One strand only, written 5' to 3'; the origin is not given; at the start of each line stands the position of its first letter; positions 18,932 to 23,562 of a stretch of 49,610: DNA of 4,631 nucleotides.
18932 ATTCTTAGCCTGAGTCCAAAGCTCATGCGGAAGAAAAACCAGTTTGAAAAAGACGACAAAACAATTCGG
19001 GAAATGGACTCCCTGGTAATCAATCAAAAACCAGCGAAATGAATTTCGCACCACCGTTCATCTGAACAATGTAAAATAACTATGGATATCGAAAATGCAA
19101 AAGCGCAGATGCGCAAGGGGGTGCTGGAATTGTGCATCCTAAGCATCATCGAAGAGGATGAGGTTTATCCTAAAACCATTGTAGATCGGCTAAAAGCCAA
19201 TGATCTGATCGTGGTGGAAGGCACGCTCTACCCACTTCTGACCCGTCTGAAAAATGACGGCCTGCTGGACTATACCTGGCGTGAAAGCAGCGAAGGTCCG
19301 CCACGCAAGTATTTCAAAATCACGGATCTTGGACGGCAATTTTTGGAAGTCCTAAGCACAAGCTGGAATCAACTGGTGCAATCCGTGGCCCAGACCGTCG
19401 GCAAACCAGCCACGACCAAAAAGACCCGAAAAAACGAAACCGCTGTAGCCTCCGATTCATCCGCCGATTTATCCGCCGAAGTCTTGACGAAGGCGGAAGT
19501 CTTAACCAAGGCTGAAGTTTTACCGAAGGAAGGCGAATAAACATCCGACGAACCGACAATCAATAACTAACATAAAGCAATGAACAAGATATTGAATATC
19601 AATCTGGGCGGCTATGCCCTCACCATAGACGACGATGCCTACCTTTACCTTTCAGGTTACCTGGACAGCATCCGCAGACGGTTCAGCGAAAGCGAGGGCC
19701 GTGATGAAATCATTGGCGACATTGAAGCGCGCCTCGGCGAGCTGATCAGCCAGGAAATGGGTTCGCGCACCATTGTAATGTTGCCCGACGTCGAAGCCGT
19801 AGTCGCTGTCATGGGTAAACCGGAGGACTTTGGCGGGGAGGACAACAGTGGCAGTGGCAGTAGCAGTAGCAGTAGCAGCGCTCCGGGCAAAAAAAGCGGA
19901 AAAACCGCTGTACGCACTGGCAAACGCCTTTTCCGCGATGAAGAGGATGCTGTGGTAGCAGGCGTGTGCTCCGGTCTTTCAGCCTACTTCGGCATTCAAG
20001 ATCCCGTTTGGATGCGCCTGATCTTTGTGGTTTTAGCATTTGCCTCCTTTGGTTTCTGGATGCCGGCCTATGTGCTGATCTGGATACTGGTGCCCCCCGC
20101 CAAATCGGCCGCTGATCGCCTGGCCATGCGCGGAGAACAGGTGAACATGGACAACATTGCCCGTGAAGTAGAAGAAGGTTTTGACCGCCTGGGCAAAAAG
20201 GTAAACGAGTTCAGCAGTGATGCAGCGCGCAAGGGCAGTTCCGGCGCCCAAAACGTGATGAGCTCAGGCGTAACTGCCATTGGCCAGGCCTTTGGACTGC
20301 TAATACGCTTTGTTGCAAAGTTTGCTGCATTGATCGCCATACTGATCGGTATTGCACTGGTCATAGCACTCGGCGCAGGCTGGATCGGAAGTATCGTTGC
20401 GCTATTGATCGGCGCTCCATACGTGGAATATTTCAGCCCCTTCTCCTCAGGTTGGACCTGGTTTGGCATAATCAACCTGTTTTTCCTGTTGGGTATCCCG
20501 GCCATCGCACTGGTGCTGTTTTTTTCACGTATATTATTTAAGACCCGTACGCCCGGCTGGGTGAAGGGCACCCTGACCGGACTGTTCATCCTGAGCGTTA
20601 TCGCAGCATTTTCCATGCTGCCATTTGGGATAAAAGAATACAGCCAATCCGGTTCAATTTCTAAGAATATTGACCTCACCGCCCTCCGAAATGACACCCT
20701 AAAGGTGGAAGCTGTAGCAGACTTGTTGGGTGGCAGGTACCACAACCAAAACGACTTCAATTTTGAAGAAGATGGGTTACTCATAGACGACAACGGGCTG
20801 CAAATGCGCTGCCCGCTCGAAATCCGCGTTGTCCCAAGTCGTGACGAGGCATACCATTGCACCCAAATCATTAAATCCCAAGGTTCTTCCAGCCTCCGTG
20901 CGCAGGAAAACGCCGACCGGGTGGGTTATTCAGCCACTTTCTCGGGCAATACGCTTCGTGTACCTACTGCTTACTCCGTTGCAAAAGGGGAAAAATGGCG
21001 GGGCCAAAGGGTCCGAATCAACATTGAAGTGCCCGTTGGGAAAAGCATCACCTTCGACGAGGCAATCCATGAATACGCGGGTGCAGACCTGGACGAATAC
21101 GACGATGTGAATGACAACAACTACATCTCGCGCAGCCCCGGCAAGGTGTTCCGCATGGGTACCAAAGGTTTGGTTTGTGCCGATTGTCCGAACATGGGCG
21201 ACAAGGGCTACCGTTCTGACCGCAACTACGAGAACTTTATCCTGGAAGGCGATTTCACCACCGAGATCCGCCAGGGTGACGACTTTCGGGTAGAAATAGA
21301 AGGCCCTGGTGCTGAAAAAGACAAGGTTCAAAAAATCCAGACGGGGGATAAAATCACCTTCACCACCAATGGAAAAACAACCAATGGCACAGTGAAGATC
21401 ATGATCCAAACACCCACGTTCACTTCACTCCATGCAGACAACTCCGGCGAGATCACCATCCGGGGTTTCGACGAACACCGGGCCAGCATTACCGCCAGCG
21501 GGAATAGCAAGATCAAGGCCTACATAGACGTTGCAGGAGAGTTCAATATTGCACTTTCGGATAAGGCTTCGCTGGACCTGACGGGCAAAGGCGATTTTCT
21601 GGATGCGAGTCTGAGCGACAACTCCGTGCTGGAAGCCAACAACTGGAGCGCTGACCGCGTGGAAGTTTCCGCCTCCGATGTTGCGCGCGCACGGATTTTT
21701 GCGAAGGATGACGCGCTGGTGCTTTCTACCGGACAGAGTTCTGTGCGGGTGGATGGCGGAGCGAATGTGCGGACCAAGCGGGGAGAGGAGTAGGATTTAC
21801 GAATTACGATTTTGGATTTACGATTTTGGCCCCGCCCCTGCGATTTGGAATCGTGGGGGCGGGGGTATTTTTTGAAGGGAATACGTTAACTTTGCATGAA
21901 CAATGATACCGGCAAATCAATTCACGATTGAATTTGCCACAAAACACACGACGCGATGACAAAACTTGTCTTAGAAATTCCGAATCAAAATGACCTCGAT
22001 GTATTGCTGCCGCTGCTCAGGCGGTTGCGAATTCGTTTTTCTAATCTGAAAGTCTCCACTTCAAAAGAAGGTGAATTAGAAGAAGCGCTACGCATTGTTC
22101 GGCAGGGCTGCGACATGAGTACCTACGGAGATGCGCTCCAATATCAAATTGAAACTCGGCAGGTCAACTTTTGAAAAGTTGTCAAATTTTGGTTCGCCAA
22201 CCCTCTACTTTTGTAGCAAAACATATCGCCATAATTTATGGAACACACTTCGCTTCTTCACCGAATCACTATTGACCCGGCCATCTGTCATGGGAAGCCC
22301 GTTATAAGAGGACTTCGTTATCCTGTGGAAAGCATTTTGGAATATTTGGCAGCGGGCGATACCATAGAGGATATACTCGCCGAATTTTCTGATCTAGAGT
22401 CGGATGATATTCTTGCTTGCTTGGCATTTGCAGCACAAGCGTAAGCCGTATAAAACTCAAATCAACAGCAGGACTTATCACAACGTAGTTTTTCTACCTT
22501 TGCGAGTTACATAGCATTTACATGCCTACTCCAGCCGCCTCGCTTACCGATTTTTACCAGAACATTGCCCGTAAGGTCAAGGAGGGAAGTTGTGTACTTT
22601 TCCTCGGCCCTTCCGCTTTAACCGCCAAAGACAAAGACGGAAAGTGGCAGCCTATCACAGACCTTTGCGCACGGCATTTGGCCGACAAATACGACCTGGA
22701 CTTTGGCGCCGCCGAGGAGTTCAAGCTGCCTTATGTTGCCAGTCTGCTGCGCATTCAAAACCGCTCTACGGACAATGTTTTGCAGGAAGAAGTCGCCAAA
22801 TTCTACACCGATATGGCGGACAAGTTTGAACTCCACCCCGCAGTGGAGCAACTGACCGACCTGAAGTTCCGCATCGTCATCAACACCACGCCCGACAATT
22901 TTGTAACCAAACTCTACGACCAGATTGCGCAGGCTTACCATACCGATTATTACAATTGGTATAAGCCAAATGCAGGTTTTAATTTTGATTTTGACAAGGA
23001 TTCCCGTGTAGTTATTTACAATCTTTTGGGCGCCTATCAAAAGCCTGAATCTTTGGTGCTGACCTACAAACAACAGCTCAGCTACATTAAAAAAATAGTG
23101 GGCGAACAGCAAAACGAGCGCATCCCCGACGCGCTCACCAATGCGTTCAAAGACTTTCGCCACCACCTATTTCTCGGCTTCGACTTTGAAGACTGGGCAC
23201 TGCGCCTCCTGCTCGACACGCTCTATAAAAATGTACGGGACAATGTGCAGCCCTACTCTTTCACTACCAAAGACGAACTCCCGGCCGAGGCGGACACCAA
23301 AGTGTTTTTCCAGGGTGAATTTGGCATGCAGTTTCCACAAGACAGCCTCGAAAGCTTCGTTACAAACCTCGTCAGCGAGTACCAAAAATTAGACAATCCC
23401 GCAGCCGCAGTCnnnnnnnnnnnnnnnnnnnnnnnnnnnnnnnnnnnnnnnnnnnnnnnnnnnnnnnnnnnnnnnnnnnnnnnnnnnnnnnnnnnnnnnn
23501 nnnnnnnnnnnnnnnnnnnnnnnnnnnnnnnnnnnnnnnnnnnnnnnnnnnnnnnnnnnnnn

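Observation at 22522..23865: Single polypeptide fusing a degenerate SIR2-like domain to a TIR domain: candidate undescribed NAD-targeting defence gene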

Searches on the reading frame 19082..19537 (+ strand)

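Call 3: search_protein_families(library=pfam, proteins=[window:19082-19537:+], max_evalue=1)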
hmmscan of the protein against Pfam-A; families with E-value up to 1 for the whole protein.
window:19082-19537:+ (152 aa): 3 families
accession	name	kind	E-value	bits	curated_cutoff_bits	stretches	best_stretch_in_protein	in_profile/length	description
PF03551.20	PadR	-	2e-17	63.3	27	1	19-89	1-74/75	Transcriptional regulator PadR-like family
PF02002.24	TFIIE_alpha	-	0.014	15.7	22.9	1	44-104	39-98/105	TFIIE alpha subunit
PF01638.23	HxlR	-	0.16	12.3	20.8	1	47-93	34-78/91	HxlR-like helix-turn-helix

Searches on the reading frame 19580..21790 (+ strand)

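Call 3: search_protein_families(library=pfam, proteins=[window:19580-21790:+], max_evalue=1)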
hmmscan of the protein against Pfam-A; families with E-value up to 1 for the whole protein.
window:19580-21790:+ (737 aa): 7 families
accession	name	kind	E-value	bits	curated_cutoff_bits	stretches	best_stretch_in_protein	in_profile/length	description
PF22744.3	Toast-rack_PspC-Cterm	-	1.6e-20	73.6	27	1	413-538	15-135/136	ToastRack found in some PspC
PF04024.17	PspC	-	5.6e-19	68.1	25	1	115-173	1-57/58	PspC domain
PF10988.14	DUF2807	-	2.1e-17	63.9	24.2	1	550-727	2-180/181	Putative auto-transporter adhesin, head GIN domain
PF22571.1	LiaI-LiaF-TM_PspC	-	2.5e-12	47.2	27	1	224-346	9-134/142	PspC transmembrane region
PF22564.2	HAAS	-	0.0058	17.4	27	1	27-83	2-51/55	HAAS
PF12725.13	DUF3810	-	0.013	15.3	28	1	281-382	8-110/311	Protein of unknown function (DUF3810)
PF20835.2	PA_Ig-like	-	0.092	12.9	27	0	3-33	25-55/155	Anthrax protective antigen, immunoglobulin-like domain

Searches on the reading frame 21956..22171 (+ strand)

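Call 3: search_protein_families(library=pfam, proteins=[window:21956-22171:+], max_evalue=1)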
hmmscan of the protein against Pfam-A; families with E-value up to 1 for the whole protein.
window:21956-22171:+ (72 aa): 0 families

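Call 4: search_protein_families(library=padloc, proteins=[window:21956-22171:+], max_evalue=1)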
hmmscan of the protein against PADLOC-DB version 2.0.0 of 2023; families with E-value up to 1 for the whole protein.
window:21956-22171:+ (72 aa): 0 families

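Call 5: search_protein_families(library=ncbifam, proteins=[window:21956-22171:+], max_evalue=1)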
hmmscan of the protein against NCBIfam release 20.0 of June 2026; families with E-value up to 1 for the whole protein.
window:21956-22171:+ (72 aa): 1 family
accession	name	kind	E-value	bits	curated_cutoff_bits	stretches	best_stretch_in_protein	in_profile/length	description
NF005819.0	PRK07695.1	equivalog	0.09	12.4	251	1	22-60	87-124/205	thiazole tautomerase TenI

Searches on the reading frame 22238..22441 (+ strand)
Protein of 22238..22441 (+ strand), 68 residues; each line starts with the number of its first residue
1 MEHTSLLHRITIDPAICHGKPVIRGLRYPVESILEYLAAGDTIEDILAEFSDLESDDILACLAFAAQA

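Call 3: search_protein_families(library=pfam, proteins=[window:22238-22441:+], max_evalue=1)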
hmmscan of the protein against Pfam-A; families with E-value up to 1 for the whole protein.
window:22238-22441:+ (68 aa): 1 family
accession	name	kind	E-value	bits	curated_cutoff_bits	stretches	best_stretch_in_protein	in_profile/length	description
PF04255.20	DUF433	-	2.3e-25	88.6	23.6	1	10-65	1-56/56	Protein of unknown function (DUF433)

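Call 4: search_protein_families(library=padloc, proteins=[window:22238-22441:+], max_evalue=1)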
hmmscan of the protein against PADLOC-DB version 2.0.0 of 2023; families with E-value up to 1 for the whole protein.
window:22238-22441:+ (68 aa): 0 families

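Call 5: search_protein_families(library=ncbifam, proteins=[window:22238-22441:+], max_evalue=1)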
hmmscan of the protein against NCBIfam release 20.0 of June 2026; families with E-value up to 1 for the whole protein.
window:22238-22441:+ (68 aa): 0 families

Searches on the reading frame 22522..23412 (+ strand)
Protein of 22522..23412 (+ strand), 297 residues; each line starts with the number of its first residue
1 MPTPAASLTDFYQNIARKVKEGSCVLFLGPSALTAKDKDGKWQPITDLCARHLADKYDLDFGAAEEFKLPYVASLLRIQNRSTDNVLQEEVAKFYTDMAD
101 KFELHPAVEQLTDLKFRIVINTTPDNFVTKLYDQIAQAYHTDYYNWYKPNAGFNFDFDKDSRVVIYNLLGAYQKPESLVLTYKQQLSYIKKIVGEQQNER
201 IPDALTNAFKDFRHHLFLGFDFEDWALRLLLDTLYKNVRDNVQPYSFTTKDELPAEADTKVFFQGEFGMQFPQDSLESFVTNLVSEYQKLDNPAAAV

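Call 34: search_solved_structures(query=A2, max_evalue=10, show_alignments=4)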
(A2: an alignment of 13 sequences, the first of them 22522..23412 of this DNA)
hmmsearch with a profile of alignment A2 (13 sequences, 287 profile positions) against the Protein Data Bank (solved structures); distinct sequences matched with E-value up to 10: 9.
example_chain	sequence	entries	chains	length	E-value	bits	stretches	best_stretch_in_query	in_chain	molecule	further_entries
7uxt_B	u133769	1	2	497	2.1e-09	40.4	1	51-283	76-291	USG protein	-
6lhx_A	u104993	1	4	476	4.6e-08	35.9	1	33-276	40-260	ThsA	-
8bto_A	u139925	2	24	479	1.4e-07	34.4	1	33-276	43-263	NAD(+) hydrolase ThsA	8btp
8zsf_D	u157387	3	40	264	3.1e-07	33.2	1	5-237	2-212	Sir2 family NAD-dependent protein deacetylase | KomC, SIR2 domain protein, NADase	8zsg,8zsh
8zsi_E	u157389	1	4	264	7.3e-07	32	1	5-237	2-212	Sir2 family NAD-dependent protein deacetylase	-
9xvc_H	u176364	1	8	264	8.4e-07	31.8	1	5-237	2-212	KomC(H146N), a SIR2-domain NADase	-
8wc0_A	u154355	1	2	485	6e-06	29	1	33-254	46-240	NAD(+) hydrolase ThsA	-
9v0g_E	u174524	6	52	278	3.3e-05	26.6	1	89-238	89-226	NAD-dependent protein deacetylase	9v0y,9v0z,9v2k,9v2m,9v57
9v12_i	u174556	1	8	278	0.00027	23.6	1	89-238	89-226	NAD-dependent protein deacetylase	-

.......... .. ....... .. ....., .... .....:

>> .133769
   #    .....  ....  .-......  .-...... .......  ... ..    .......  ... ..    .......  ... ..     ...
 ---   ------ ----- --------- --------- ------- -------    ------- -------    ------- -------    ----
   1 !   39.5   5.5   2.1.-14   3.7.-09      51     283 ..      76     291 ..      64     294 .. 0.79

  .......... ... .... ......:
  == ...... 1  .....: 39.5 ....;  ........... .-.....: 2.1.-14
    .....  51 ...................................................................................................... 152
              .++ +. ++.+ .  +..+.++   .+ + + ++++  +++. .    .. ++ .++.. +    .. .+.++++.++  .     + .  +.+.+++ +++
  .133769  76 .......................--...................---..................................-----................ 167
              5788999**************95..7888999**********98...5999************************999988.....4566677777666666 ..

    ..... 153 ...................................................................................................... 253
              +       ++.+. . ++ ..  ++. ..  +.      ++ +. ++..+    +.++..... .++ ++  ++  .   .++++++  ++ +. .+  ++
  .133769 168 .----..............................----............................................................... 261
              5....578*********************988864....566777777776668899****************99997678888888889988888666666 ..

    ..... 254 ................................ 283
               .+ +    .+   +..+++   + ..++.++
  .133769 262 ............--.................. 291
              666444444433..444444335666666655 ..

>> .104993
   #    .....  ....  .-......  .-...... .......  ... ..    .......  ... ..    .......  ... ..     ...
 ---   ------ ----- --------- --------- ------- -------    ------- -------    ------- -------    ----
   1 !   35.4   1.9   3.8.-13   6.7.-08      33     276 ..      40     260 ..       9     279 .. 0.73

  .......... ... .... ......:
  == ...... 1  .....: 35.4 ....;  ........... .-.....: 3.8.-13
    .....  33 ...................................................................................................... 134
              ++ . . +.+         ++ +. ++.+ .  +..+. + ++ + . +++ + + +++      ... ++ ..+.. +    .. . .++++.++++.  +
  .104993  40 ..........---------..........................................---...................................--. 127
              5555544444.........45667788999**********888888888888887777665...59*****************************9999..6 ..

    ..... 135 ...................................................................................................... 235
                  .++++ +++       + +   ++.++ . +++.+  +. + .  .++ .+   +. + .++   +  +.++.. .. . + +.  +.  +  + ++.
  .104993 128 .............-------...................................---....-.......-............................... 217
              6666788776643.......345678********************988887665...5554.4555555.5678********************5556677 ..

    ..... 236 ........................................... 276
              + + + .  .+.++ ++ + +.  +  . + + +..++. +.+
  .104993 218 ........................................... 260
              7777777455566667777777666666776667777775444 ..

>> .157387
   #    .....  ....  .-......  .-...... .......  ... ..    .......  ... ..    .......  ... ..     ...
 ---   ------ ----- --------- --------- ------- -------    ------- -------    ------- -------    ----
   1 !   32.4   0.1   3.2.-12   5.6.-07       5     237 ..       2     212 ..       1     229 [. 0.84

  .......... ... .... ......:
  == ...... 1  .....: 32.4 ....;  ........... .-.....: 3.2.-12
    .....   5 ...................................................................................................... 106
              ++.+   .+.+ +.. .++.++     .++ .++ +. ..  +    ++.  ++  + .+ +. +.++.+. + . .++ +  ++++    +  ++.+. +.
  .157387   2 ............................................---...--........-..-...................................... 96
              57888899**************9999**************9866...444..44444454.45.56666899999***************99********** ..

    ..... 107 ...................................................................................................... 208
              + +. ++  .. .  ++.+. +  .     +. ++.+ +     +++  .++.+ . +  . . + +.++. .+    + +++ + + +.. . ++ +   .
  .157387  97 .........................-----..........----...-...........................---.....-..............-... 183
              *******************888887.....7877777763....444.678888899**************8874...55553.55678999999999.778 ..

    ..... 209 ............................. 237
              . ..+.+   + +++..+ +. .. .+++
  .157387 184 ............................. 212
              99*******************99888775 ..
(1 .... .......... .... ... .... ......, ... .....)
